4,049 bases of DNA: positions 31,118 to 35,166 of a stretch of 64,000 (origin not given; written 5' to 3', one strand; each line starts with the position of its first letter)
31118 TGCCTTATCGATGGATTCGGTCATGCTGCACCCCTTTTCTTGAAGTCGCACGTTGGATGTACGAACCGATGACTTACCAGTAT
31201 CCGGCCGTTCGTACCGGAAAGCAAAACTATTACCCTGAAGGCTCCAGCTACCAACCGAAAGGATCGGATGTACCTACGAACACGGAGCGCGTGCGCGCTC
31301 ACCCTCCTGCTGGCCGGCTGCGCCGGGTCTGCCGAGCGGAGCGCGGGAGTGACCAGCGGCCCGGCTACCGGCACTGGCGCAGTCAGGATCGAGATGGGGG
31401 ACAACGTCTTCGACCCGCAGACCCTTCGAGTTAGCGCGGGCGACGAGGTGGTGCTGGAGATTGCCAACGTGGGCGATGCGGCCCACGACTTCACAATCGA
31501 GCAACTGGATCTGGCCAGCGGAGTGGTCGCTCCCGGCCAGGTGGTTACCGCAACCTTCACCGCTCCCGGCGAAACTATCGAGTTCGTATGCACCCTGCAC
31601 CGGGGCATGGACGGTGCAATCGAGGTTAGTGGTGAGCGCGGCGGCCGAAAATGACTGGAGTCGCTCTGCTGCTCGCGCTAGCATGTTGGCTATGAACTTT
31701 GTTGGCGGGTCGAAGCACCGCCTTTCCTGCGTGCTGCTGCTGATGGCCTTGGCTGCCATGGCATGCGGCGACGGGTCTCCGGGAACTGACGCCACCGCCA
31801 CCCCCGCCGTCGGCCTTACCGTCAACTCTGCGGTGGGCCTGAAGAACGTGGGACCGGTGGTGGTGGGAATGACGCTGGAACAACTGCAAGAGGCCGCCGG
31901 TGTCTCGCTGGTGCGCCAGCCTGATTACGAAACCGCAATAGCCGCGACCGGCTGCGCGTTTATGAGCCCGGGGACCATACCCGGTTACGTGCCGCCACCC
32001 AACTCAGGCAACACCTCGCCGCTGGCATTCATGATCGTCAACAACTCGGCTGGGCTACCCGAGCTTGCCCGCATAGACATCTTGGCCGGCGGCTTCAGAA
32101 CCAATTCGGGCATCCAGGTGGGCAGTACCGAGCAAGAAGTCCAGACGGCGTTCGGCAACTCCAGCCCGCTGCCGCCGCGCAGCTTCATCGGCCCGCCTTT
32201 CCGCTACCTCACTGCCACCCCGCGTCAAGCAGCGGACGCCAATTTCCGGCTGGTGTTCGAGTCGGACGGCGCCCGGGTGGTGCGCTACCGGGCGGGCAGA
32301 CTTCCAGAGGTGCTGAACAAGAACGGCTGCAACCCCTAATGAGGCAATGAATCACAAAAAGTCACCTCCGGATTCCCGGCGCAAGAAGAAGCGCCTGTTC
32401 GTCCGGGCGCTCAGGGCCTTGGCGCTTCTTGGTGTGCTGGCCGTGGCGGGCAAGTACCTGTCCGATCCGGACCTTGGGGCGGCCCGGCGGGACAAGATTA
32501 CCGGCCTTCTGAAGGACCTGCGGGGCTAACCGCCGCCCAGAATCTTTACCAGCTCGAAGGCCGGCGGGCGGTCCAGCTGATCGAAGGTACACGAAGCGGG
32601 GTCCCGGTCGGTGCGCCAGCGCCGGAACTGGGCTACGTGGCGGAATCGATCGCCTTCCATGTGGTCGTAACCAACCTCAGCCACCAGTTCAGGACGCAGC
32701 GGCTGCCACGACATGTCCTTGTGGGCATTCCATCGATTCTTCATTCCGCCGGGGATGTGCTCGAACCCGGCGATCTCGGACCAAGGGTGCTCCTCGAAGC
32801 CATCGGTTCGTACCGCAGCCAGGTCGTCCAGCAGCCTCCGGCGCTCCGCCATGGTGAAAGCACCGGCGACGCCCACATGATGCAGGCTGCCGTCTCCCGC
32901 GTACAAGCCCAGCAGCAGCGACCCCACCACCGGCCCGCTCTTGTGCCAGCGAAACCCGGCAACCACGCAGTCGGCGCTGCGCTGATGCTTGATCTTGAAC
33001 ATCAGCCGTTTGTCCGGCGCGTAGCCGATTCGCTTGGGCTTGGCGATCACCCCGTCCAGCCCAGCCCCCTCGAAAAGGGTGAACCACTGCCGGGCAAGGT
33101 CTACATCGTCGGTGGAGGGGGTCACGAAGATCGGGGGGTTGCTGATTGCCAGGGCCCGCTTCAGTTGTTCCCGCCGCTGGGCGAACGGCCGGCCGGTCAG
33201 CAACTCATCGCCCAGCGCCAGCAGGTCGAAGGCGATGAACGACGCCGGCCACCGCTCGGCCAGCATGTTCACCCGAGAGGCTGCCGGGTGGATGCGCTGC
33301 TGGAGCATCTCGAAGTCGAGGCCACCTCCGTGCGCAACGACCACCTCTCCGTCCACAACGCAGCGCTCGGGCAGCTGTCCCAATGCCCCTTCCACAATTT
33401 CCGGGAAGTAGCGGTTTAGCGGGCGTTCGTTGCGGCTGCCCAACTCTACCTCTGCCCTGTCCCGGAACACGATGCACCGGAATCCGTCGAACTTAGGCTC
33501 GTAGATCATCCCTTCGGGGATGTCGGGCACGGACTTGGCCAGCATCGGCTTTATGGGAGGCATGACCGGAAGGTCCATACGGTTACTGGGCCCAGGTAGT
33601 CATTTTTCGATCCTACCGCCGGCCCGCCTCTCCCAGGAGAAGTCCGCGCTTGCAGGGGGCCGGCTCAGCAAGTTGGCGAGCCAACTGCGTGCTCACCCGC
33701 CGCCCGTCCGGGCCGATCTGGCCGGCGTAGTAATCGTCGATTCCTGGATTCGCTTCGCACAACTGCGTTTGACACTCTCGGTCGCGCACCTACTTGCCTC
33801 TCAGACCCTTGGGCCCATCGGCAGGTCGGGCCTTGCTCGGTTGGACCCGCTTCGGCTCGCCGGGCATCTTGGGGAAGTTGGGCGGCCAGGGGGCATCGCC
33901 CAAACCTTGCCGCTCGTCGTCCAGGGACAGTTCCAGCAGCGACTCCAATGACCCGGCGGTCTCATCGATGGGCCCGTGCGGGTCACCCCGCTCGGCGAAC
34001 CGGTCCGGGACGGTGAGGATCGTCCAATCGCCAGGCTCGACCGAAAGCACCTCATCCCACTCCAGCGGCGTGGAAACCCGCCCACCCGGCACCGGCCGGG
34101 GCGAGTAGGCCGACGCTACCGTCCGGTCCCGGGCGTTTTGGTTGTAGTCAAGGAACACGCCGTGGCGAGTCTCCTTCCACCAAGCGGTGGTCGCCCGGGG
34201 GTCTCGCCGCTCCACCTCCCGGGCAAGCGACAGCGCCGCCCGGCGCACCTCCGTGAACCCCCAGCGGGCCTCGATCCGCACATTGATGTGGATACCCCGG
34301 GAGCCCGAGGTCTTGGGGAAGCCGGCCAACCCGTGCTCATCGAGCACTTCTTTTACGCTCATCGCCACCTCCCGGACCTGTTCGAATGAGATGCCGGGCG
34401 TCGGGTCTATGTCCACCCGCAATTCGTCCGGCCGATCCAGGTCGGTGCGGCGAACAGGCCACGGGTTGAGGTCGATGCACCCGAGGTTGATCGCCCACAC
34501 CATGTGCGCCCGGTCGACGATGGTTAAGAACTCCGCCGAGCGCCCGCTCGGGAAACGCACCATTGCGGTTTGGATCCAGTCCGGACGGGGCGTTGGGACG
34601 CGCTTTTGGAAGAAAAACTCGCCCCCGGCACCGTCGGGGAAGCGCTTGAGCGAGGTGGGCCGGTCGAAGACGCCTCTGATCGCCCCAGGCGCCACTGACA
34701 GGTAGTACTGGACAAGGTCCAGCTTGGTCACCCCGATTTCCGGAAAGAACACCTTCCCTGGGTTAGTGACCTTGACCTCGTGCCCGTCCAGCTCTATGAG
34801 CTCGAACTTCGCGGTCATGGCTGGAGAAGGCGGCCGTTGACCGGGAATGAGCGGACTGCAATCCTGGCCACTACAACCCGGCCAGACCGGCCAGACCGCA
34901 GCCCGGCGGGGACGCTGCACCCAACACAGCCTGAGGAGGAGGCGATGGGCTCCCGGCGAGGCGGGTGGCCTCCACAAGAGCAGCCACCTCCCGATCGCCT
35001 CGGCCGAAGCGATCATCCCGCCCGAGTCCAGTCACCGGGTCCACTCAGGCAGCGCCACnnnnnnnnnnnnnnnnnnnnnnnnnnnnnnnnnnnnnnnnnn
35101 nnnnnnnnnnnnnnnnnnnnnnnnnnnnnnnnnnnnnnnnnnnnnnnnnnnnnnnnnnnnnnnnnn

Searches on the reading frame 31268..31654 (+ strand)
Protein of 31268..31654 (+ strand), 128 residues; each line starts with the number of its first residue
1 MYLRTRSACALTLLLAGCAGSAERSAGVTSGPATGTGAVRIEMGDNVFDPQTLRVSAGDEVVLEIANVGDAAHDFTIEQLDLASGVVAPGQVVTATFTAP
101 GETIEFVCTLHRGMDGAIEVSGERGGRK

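Call 32: search_protein_families(library=pfam, proteins=[window:31268-31654:+], max_evalue=0.001)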
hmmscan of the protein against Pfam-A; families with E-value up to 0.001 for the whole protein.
window:31268-31654:+ (128 aa): 2 families
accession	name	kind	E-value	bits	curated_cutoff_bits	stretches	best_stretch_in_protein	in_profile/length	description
PF13473.12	Cupredoxin_1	-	4e-12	46.5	27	1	23-118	16-102/104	Cupredoxin-like domain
PF00127.26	Copper-bind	-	5.2e-07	30.4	21.2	1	39-120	5-98/99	Copper binding proteins, plastocyanin/azurin family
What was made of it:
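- A cupredoxin ORF lies at 31268-31654 (call 32).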

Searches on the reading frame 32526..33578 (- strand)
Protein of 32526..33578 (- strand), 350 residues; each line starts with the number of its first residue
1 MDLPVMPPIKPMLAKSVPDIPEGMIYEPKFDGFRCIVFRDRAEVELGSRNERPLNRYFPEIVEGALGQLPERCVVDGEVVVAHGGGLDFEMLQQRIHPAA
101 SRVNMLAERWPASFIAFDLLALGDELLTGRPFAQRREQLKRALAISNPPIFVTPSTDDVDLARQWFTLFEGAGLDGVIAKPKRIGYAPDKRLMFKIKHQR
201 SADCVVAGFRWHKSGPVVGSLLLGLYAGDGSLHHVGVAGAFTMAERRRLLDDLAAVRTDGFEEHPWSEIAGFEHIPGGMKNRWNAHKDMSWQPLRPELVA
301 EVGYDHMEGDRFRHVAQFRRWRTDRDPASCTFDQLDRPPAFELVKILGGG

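Call 32: search_protein_families(library=pfam, proteins=[window:32526-33578:-], max_evalue=0.001)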
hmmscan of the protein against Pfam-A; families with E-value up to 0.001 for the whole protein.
window:32526-33578:- (350 aa): 2 families
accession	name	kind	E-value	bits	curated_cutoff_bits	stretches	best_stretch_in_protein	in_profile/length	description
PF01068.26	DNA_ligase_A_M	-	1e-36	127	26.2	1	11-197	1-204/204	ATP dependent DNA ligase domain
PF04679.21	DNA_ligase_A_C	-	2.4e-12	47.5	27.5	1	216-325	3-94/94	ATP dependent DNA ligase C terminal region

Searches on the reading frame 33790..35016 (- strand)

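Call 32: search_protein_families(library=pfam, proteins=[window:33790-35016:-], max_evalue=0.001)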
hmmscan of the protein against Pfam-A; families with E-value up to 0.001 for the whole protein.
window:33790-35016:- (408 aa): 2 families
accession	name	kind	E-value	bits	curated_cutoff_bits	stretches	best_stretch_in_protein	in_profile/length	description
PF21686.3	LigD_Prim-Pol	-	9.5e-85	284.6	27.4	1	97-347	1-254/254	LigD, primase-polymerase domain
PF01896.25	DNA_primase_S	-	6.8e-07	30.2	26.8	1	202-320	2-163/163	DNA primase small subunit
